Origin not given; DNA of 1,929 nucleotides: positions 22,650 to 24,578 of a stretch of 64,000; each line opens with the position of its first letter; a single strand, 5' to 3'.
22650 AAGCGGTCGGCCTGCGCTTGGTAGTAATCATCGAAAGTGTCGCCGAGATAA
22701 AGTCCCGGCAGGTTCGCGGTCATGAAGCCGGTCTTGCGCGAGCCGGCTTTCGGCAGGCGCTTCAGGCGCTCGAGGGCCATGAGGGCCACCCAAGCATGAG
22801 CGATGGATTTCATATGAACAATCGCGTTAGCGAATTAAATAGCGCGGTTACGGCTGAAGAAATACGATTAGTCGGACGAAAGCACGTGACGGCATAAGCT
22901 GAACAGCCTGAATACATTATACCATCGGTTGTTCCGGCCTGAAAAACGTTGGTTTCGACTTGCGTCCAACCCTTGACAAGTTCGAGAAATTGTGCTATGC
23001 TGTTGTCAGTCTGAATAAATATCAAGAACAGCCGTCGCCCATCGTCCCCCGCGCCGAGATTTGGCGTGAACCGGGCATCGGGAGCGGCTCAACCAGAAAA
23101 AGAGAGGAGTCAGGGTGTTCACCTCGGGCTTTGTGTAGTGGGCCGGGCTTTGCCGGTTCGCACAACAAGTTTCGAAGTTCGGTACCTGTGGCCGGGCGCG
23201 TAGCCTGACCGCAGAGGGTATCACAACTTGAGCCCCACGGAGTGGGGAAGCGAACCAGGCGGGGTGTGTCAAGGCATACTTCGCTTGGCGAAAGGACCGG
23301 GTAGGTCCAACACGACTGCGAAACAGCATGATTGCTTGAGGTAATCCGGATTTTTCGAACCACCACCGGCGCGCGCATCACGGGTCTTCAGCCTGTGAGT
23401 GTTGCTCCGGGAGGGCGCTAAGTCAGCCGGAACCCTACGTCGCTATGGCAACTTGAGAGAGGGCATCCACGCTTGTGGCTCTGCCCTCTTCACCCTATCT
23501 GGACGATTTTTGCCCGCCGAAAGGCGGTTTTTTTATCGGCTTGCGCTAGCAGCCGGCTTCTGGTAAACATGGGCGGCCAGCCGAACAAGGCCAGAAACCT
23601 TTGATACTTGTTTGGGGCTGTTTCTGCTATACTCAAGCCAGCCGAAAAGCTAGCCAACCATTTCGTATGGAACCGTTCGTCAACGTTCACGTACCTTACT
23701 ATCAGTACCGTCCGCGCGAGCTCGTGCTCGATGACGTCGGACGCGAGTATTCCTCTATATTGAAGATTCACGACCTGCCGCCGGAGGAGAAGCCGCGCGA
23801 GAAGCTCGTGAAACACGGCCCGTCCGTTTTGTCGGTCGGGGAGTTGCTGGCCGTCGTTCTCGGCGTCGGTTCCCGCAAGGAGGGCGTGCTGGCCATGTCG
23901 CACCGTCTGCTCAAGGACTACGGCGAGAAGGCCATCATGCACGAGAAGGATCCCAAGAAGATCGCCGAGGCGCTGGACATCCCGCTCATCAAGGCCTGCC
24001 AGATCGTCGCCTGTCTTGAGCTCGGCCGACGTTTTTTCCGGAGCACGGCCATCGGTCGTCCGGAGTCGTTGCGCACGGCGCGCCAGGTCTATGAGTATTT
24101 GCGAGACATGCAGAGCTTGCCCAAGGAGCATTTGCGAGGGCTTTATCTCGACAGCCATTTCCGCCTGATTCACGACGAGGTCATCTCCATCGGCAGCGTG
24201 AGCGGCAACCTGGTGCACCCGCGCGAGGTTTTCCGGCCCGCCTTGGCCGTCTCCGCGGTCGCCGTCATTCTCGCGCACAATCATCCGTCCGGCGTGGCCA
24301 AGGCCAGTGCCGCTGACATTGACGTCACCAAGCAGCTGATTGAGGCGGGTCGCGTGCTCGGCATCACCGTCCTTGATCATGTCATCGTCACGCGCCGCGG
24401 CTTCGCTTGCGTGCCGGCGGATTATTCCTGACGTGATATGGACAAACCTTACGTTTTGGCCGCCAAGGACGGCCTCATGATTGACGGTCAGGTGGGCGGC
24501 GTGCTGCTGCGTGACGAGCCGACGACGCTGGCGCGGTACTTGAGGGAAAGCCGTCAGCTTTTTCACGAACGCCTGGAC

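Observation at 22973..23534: ~520-nt promoter-to-terminator non-coding transcript upstream of radC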

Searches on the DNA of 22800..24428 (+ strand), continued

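Call 74: search_with_rna_model(model_id=R1, sources=[window, L002, L003, L004, L005, L006, L007, L008, L009, L010, L011, L012, L013, L014, L015, L016, L017, L018, L019, L020, L021, L022, L023, L024, L025, L026, L027, L028, L029, L030, L031, L032, L033, L034, L035, L036, L037, L038, L039, L040, L041, L042, L043, L044, L045, L046, L047, L048, L049, L050, L051, L052, L053, L054, L055, L056, L057, L058, L059, L060, L061, L062, L063, L064, L065, L066, L067, L068, L069, L070, L071, L072, L073, L074, L075, L076, L077, L078, L079, L080, L081, L082, L086, L088, L089, L090, L091, L092, L093, L095, L097, L099, L100, L101, L103, L107, L109, L113], max_evalue=10)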
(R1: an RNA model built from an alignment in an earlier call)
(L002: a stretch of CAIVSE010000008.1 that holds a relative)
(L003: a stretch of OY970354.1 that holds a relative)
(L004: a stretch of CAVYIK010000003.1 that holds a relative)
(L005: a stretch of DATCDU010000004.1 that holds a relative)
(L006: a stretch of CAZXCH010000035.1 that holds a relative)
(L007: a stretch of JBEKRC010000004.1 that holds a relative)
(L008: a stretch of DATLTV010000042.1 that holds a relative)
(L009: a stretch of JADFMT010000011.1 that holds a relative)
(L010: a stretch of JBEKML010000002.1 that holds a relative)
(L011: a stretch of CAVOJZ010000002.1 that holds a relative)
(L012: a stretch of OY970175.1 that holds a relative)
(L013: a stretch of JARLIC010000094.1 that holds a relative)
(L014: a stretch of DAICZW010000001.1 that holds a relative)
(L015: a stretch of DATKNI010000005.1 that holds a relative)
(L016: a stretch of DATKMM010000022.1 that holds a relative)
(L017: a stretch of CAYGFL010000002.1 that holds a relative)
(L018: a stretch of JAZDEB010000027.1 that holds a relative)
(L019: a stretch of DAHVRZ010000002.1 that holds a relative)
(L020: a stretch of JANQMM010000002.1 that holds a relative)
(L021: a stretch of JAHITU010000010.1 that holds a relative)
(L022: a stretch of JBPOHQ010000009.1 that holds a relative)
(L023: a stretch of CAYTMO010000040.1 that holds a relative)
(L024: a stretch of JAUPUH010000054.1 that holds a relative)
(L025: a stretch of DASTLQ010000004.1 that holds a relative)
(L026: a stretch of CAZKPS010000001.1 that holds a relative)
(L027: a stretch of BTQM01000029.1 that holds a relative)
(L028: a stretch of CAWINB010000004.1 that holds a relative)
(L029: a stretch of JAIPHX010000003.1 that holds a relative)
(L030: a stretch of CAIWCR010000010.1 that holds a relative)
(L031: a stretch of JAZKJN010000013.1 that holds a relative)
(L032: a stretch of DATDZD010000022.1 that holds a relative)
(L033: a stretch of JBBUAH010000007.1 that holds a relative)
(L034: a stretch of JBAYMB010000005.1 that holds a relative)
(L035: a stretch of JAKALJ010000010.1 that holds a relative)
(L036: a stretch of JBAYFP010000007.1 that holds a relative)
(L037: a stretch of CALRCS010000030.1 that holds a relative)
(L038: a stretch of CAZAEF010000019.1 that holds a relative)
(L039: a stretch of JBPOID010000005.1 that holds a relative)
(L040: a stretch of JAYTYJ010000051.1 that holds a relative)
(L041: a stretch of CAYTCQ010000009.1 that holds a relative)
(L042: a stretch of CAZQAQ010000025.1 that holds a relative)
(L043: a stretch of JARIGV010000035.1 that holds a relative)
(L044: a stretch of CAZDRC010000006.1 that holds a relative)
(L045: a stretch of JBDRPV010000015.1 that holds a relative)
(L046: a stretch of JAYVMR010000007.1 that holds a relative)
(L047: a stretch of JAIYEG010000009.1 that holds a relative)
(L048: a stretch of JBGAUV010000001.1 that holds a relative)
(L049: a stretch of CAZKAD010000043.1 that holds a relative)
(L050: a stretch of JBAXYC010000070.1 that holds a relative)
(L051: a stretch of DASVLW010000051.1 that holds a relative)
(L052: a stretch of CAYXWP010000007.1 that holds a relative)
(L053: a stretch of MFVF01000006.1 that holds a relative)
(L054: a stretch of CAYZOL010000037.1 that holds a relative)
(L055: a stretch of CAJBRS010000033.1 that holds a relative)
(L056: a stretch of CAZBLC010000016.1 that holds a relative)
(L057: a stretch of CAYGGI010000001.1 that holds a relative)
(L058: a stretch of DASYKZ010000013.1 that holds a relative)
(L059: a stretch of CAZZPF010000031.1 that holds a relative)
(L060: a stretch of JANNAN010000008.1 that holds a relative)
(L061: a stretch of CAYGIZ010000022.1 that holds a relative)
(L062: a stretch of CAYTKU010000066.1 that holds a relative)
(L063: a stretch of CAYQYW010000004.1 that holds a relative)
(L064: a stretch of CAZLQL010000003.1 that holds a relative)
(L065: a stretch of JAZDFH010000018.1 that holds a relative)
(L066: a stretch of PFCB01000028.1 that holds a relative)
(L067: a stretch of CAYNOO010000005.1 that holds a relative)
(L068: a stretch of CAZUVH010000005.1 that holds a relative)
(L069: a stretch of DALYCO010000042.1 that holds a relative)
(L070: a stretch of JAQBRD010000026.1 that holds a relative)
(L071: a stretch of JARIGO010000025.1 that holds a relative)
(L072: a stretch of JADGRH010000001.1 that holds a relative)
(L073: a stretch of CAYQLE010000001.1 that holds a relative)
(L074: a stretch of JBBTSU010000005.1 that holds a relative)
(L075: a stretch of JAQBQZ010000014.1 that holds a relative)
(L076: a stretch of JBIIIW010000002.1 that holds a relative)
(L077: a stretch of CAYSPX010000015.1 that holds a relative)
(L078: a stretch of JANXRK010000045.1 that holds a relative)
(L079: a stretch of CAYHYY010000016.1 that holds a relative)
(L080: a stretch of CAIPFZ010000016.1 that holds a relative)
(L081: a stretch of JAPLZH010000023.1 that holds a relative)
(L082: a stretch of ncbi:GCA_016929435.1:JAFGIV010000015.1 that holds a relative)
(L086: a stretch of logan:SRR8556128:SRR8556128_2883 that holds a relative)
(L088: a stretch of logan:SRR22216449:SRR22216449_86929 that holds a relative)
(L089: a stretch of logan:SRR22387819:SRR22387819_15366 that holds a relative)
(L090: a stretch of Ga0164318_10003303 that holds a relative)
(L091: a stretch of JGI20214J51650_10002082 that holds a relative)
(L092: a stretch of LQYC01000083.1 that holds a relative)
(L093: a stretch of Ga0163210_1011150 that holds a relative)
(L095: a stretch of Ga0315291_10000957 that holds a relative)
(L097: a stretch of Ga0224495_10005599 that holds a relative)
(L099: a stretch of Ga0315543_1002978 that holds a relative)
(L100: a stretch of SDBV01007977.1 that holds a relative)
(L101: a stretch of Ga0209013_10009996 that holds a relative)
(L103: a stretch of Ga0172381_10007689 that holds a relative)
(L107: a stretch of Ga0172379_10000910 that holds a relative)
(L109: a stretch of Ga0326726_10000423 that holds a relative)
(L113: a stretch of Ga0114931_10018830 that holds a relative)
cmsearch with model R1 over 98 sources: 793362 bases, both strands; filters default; matches with E-value up to 10: 2.
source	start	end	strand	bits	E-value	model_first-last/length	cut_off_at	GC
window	23165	23328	+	205.9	1e-62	1-164/164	no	0.6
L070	5586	5691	+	11.9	0.89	1-164/164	no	0.59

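Call 87: search_with_rna_model(model_id=R1, sources=[L117, L118, L119, L120, L087, L083, L094, L096, L098, L102, L104, L105, L106, L108, L110, L111, L112, L114, L115], max_evalue=10)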
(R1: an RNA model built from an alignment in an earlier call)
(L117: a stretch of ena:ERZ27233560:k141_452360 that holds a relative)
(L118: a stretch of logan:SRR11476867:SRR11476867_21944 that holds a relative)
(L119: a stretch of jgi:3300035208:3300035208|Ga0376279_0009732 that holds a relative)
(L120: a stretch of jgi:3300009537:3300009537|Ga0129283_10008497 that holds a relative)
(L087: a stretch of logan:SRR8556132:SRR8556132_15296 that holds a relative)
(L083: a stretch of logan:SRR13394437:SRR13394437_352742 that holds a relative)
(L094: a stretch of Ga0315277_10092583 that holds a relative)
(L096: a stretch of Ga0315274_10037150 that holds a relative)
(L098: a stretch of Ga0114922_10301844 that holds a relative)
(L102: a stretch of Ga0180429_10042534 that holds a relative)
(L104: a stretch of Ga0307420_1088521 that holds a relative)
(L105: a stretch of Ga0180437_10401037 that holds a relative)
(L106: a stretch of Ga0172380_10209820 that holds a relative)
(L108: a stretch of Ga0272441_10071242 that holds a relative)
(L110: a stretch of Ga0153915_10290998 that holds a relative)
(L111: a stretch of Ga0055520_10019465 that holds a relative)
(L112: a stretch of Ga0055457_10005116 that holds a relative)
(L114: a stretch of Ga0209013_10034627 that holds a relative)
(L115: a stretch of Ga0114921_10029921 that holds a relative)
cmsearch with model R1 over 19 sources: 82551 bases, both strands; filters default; matches with E-value up to 10: 0.
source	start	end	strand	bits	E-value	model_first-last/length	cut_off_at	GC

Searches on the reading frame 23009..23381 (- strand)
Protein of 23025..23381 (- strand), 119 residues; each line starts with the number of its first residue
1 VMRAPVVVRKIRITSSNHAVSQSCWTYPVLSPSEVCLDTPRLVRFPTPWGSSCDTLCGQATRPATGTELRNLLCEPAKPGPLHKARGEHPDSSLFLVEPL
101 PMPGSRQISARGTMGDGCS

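Call 28: search_protein_families(library=pfam, max_evalue=1, proteins=[window:23009-23329:-, window:23025-23381:-])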
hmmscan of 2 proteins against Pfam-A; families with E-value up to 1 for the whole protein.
window:23009-23329:- (107 aa): 0 families

window:23025-23381:- (119 aa): 0 families

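Call 45: find_homologous_proteins(query=window:23025-23381:-, max_evalue=0.01)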
Query window:23025-23381:-: 1 candidates shared short words with the query, none scored E <= 0.01.

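Call 48: search_protein_representatives(protein=window:23009-23329:-)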
Query: 107 residues. Proteins with E-value up to 0.001 (for the whole library): 1; up to 1e-10: 1; up to 1e-30: 0. The best 1 are listed.
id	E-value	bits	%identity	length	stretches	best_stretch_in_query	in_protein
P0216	4.4e-15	72.0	48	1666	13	20-58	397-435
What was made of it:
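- Checked: The minus-strand ORFs of 119 and 107 aa have no real homologues (calls 45, 48).
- No Pfam or protein homologues for its ORFs (calls 28, 45, 48).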
